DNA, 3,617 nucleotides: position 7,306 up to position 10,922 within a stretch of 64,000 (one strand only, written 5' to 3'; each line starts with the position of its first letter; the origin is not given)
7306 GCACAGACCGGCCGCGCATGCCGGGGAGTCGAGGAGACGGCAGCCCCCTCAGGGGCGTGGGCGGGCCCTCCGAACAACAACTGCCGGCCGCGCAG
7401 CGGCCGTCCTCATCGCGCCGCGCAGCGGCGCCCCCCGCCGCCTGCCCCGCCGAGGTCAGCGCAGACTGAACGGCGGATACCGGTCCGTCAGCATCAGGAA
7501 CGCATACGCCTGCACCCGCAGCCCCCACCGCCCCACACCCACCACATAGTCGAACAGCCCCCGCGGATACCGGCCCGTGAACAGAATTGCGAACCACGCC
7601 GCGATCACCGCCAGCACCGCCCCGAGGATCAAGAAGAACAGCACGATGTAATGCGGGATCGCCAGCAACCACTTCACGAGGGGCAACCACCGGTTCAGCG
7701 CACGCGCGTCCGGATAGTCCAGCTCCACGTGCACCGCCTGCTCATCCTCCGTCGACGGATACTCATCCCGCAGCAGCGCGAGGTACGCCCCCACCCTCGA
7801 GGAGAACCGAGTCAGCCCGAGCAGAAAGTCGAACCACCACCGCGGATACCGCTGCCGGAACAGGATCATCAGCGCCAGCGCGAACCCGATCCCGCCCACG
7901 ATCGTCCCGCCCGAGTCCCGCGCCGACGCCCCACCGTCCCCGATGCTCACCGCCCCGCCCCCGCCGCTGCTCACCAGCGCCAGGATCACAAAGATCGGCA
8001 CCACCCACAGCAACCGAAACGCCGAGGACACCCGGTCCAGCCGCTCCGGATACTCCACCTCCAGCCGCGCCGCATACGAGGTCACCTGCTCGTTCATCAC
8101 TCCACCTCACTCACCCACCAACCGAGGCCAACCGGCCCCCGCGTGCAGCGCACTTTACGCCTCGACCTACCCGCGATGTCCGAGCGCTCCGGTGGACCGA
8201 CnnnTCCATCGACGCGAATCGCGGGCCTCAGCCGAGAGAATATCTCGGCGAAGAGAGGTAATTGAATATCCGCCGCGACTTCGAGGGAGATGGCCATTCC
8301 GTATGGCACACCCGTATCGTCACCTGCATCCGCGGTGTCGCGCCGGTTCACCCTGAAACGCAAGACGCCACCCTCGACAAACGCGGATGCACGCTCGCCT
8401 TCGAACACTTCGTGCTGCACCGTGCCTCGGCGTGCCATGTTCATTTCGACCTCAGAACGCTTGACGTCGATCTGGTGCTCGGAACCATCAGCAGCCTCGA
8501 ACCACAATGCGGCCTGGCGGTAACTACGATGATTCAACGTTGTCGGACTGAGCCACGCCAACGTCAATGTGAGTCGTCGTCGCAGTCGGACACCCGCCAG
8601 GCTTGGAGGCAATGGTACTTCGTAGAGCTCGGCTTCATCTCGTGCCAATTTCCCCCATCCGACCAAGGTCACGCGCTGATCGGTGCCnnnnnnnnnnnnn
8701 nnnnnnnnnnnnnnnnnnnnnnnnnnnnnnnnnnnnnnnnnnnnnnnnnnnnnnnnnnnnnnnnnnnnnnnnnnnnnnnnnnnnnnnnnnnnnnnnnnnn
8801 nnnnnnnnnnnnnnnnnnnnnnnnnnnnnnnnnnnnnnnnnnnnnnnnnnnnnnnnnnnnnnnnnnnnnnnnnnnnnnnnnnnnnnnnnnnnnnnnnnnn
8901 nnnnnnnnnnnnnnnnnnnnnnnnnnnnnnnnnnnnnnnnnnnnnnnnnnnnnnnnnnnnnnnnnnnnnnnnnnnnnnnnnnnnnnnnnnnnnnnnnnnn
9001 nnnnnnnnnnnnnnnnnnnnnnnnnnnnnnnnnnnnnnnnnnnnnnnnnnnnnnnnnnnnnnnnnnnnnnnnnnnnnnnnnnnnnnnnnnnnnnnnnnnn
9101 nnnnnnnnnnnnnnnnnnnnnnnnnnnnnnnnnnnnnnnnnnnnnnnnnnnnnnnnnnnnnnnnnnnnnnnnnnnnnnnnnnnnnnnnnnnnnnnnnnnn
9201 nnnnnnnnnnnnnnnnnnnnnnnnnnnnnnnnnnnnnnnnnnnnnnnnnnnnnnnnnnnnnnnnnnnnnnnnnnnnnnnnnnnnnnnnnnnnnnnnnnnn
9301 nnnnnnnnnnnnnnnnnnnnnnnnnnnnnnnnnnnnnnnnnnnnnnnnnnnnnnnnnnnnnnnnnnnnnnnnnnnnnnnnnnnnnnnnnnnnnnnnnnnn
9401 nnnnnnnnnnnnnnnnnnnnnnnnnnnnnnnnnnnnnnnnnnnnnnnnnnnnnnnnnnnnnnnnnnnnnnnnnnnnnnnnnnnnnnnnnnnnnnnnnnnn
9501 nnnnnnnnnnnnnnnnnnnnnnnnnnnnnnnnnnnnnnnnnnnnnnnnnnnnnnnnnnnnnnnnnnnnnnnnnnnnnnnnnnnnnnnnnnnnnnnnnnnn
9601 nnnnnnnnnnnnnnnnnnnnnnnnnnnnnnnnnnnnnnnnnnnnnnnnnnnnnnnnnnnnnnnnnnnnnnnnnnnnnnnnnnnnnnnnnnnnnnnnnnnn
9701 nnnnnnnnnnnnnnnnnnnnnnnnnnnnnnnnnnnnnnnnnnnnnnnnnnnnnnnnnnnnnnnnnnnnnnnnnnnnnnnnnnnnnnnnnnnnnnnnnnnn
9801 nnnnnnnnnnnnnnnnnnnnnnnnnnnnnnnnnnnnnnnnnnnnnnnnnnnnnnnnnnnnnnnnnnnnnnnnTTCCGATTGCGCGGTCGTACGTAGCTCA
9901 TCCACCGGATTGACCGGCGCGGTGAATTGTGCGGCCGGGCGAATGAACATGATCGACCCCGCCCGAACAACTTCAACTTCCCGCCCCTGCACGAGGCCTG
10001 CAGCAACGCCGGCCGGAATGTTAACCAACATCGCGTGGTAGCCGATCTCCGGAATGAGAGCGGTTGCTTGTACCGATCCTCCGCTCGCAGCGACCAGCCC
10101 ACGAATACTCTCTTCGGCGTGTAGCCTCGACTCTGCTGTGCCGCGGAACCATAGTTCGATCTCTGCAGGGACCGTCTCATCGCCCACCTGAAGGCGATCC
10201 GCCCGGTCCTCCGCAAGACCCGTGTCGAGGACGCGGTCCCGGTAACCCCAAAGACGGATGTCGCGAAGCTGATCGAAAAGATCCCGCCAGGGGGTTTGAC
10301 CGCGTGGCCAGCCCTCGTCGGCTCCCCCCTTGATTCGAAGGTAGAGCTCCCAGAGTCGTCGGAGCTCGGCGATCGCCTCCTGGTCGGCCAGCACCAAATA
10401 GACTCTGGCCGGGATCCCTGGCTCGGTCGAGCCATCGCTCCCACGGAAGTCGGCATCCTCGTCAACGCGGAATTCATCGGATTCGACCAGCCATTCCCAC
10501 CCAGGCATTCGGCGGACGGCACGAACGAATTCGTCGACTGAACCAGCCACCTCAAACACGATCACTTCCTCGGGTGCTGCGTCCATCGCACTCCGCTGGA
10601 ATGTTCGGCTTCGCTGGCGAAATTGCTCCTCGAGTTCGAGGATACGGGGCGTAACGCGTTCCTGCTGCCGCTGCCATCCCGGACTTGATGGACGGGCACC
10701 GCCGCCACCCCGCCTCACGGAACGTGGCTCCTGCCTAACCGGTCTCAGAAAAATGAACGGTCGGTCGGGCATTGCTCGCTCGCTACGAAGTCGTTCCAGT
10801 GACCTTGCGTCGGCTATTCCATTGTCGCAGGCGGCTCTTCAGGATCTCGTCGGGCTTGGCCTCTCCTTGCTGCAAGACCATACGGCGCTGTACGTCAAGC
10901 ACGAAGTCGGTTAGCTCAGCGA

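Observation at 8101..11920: Low-GC two-gene island: AAA+ ATPase plus large S8 serine protease (ietAS-like)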

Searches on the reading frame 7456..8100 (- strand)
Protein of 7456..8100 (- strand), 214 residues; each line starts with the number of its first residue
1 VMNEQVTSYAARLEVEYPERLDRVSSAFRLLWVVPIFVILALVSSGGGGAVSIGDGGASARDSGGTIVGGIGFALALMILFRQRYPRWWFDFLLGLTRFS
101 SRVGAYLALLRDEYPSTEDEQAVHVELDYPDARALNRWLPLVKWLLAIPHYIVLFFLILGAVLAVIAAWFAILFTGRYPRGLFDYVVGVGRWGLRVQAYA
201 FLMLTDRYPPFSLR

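Call 3: search_protein_families(library=pfam, proteins=[window:7456-8100:-], max_evalue=0.01)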
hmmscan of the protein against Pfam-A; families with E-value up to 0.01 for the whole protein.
window:7456-8100:- (214 aa): 1 family
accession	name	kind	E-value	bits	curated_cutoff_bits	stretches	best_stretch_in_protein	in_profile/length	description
PF14333.11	DUF4389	-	1.7e-18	66.7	25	2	142-211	6-74/76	Domain of unknown function (DUF4389)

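Call 15: find_related_loci(query=window:7456-8100:-, collection=genome_contigs, flank=10000)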
Query window:7456-8100:- (214 aa) in genome_contigs; peptide patterns used: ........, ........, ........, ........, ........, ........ (x = any residue, [..] = any of these).
600 stretches matched a pattern (row limit reached: there are more); 508 encode a relative of the query (tblastn E <= 1e-3); the best 80 are kept; 80 distinct loci.
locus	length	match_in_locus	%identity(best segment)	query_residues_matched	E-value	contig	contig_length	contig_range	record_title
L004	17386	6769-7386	73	9-214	1e-96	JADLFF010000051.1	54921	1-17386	MAG: Dehalococcoidia bacterium isolate SJ354 c_000000561848, whole genome shotgun sequence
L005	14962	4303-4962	68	2-214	5e-94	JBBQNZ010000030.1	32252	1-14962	MAG: Actinomycetales bacterium isolate Co_metawrap_252 Cmw_252_k141_10685800_length_32252_cov_20.0000, whole genome shot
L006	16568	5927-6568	68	1-214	1e-91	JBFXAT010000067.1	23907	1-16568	MAG: Vicinamibacterales bacterium isolate CA_2019_TPBS_29 NODE_10085_length_23907_cov_4.823003_TPBS, whole genome shotgu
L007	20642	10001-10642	65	1-214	7e-91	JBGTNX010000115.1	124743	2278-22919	MAG: Acidimicrobiia bacterium isolate JTS-RE398 k141_4612862, whole genome shotgun sequence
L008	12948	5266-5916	65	3-214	8e-91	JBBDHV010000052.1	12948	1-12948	MAG: Acidimicrobiia bacterium isolate LejiaA_66_105 Lejia_A_6795_length_12948_cov_64, whole genome shotgun sequence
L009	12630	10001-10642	71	2-214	3e-90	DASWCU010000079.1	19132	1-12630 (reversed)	MAG TPA_asm: Candidatus Limnocylindria bacterium isolate SMAG_U2717 k141_1153839, whole genome shotgun sequence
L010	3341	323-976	67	1-214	2e-90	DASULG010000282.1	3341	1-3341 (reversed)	MAG TPA_asm: Pedococcus sp. isolate SMAG_U1538 k141_1345530, whole genome shotgun sequence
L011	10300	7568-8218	65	1-214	2e-89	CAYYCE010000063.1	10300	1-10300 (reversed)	MAG TPA_asm: uncultured Kineosporiaceae bacterium isolate binchicken_co224_24 genome assembly, contig: NODE_6771_length_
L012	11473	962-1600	65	1-213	3e-89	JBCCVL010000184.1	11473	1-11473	MAG: Actinomycetota bacterium isolate P01_E01_bin.37 k141_371726_length_11473_cov_80.4815, whole genome shotgun sequence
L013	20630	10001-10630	65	8-213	3e-89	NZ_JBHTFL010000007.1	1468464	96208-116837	Nocardioides sp. GCM10028917 strain LUF260 platanus_K_21_77_7, whole genome shotgun sequence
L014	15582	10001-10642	64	2-214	1e-88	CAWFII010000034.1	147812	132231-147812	MAG: uncultured Actinomycetota bacterium isolate MFD02581.bin.2.127 genome assembly, contig: contig_71939, whole genome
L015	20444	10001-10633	67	8-214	9e-89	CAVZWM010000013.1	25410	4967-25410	MAG: uncultured Actinomycetota bacterium isolate MFD06742.bin.2.201 genome assembly, contig: contig_137321, whole genome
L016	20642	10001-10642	65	1-214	5e-89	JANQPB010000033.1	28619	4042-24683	MAG: Acidimicrobiales bacterium isolate IP29b_bin.150 k99_2152805, whole genome shotgun sequence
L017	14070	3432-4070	65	2-214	3e-88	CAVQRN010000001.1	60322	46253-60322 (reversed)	MAG: uncultured Actinomycetota bacterium isolate MFD09779.bin.2.174 genome assembly, contig: contig_21064, whole genome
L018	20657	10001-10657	63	1-214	1e-88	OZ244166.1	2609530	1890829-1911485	MAG: Acidimicrobiia bacterium isolate d3657b15-20e7-4375-8b11-4b40448e64b8 genome assembly, chromosome: 1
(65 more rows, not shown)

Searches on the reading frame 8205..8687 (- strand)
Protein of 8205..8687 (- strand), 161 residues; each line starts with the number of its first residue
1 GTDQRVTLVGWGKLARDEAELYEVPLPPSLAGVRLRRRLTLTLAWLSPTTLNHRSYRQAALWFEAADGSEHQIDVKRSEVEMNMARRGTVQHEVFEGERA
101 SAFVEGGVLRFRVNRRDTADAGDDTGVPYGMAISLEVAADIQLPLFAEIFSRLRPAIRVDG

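Call 80: search_protein_families(library=pfam, proteins=[window:8205-8687:-], max_evalue=10)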
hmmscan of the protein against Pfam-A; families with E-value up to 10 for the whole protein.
window:8205-8687:- (161 aa): 1 family
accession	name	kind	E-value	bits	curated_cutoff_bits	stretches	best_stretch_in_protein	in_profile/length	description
PF00194.26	Carb_anhydrase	-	0.088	12.8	27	1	50-89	73-116/254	Eukaryotic-type carbonic anhydrase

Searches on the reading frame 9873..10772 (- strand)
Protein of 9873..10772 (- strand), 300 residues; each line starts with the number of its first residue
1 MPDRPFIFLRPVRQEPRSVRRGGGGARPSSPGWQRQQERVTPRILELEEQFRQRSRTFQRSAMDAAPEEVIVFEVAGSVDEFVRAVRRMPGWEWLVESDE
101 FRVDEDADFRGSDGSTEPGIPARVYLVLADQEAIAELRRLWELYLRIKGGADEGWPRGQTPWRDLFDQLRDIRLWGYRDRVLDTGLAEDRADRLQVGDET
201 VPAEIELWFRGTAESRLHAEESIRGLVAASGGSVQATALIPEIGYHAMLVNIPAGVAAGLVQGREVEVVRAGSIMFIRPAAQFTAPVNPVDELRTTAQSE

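Call 79: search_protein_representatives(protein=window:9873-10772:-)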
Query: 300 residues. Proteins with E-value up to 0.001 (for the whole library): 1126; up to 1e-10: 832; up to 1e-30: 329. The best 150 are listed.
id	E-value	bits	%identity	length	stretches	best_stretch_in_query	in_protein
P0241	2.7e-74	266.6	47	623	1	1-287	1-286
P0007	3.6e-74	266.2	48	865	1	1-290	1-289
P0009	1.8e-71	257.4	45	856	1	1-287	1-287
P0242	2.1e-68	247.3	45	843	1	1-291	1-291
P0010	6.6e-68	245.7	44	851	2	1-293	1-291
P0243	4.2e-60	220.0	40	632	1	1-289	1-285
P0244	2.0e-55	204.7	49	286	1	65-286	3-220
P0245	3.2e-54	200.7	39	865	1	2-293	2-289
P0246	3.6e-53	197.3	41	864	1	2-287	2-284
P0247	3.7e-52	193.9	40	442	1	1-289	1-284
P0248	5.6e-52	193.3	42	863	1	2-298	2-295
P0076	2.5e-51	191.2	41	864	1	1-287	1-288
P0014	3.4e-51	190.8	40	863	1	2-290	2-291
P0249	4.5e-51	190.4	41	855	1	1-289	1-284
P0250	7.3e-51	189.7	41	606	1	2-284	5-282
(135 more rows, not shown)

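Call 80: search_protein_families(library=pfam, proteins=[window:9873-10772:-], max_evalue=10)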
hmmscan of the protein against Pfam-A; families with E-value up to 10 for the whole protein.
window:9873-10772:- (300 aa): 0 families
